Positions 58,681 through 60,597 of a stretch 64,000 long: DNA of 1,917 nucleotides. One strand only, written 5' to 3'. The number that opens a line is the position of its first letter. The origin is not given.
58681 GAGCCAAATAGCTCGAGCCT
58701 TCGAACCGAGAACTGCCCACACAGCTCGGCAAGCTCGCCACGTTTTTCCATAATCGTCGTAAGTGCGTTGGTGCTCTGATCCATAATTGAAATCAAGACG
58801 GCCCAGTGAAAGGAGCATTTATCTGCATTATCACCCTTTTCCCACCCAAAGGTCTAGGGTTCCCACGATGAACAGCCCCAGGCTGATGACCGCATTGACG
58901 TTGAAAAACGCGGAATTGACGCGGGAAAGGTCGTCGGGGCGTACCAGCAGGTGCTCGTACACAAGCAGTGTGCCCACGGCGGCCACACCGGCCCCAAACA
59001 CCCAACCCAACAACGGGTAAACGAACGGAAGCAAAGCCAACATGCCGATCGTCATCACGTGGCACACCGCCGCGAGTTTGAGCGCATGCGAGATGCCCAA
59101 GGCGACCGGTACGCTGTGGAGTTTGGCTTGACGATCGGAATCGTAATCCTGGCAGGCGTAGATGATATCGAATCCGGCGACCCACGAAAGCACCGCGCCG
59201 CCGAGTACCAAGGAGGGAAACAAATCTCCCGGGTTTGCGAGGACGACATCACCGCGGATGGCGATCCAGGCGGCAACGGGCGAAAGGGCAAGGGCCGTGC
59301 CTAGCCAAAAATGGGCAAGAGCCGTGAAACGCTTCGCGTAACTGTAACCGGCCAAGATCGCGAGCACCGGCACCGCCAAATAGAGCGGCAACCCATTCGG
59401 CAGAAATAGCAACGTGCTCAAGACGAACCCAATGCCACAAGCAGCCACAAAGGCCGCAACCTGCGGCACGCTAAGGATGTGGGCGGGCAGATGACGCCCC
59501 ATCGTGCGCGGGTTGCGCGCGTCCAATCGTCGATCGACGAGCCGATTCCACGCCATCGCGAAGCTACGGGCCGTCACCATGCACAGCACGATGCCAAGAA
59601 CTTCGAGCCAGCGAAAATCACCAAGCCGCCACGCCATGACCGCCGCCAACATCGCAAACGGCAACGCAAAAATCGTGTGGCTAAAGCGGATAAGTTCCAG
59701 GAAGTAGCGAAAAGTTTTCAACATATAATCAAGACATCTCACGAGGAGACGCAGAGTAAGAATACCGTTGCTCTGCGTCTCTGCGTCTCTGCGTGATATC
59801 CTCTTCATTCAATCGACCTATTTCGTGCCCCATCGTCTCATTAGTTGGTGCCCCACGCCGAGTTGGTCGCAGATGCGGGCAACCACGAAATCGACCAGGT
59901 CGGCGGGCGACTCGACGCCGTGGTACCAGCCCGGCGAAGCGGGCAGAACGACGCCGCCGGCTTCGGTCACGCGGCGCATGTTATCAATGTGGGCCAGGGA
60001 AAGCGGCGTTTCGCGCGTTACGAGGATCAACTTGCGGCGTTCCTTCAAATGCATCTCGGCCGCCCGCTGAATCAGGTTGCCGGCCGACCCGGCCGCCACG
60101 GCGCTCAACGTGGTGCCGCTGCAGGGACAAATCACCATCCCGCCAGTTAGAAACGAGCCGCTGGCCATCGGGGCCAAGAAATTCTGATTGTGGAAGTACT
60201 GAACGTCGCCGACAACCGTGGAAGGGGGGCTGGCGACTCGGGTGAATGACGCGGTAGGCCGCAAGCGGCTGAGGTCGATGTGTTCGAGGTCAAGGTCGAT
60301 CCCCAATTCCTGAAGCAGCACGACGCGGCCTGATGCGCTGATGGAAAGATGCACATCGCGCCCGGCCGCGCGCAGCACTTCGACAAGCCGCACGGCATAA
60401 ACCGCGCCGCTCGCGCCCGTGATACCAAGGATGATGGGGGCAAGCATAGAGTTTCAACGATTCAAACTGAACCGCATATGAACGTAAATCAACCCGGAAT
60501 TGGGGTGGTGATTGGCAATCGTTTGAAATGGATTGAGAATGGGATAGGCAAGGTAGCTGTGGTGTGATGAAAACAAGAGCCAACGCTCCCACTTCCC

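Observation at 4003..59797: Dispersed superfamily of palindromes whose arms are tandem 7-9 nt units ending in GAG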

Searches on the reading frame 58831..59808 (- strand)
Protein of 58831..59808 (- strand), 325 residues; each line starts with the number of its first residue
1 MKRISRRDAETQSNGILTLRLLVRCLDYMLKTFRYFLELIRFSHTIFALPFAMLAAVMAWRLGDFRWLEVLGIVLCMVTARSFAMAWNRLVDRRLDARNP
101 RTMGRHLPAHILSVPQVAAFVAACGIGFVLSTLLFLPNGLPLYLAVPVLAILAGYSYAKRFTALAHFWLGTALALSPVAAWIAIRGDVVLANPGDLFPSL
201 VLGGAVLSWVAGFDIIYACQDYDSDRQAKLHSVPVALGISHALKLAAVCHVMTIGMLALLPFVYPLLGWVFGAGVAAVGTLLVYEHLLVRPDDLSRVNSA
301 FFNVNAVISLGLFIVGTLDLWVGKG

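Call 13: search_protein_families(library=pfam, proteins=[window:58831-59808:-])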
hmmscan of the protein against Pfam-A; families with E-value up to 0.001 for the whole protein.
window:58831-59808:- (325 aa): 1 family
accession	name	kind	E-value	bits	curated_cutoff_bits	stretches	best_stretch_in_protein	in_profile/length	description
PF01040.23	UbiA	-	3.1e-45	154.9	34.2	1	50-305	3-248/250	UbiA prenyltransferase family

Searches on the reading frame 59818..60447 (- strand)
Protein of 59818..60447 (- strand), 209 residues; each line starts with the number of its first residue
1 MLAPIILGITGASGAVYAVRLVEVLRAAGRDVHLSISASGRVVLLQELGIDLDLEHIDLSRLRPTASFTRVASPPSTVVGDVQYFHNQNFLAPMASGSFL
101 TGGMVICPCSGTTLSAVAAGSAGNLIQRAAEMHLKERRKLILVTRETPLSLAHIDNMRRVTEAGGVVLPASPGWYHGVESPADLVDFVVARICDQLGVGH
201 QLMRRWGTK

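Call 13: search_protein_families(library=pfam, proteins=[window:59818-60447:-])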
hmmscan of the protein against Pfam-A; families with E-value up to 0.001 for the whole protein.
window:59818-60447:- (209 aa): 1 family
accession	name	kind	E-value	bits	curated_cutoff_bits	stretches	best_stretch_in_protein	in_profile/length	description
PF02441.25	Flavoprotein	-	9.8e-38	129.7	22.7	1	5-196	3-162/162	Flavoprotein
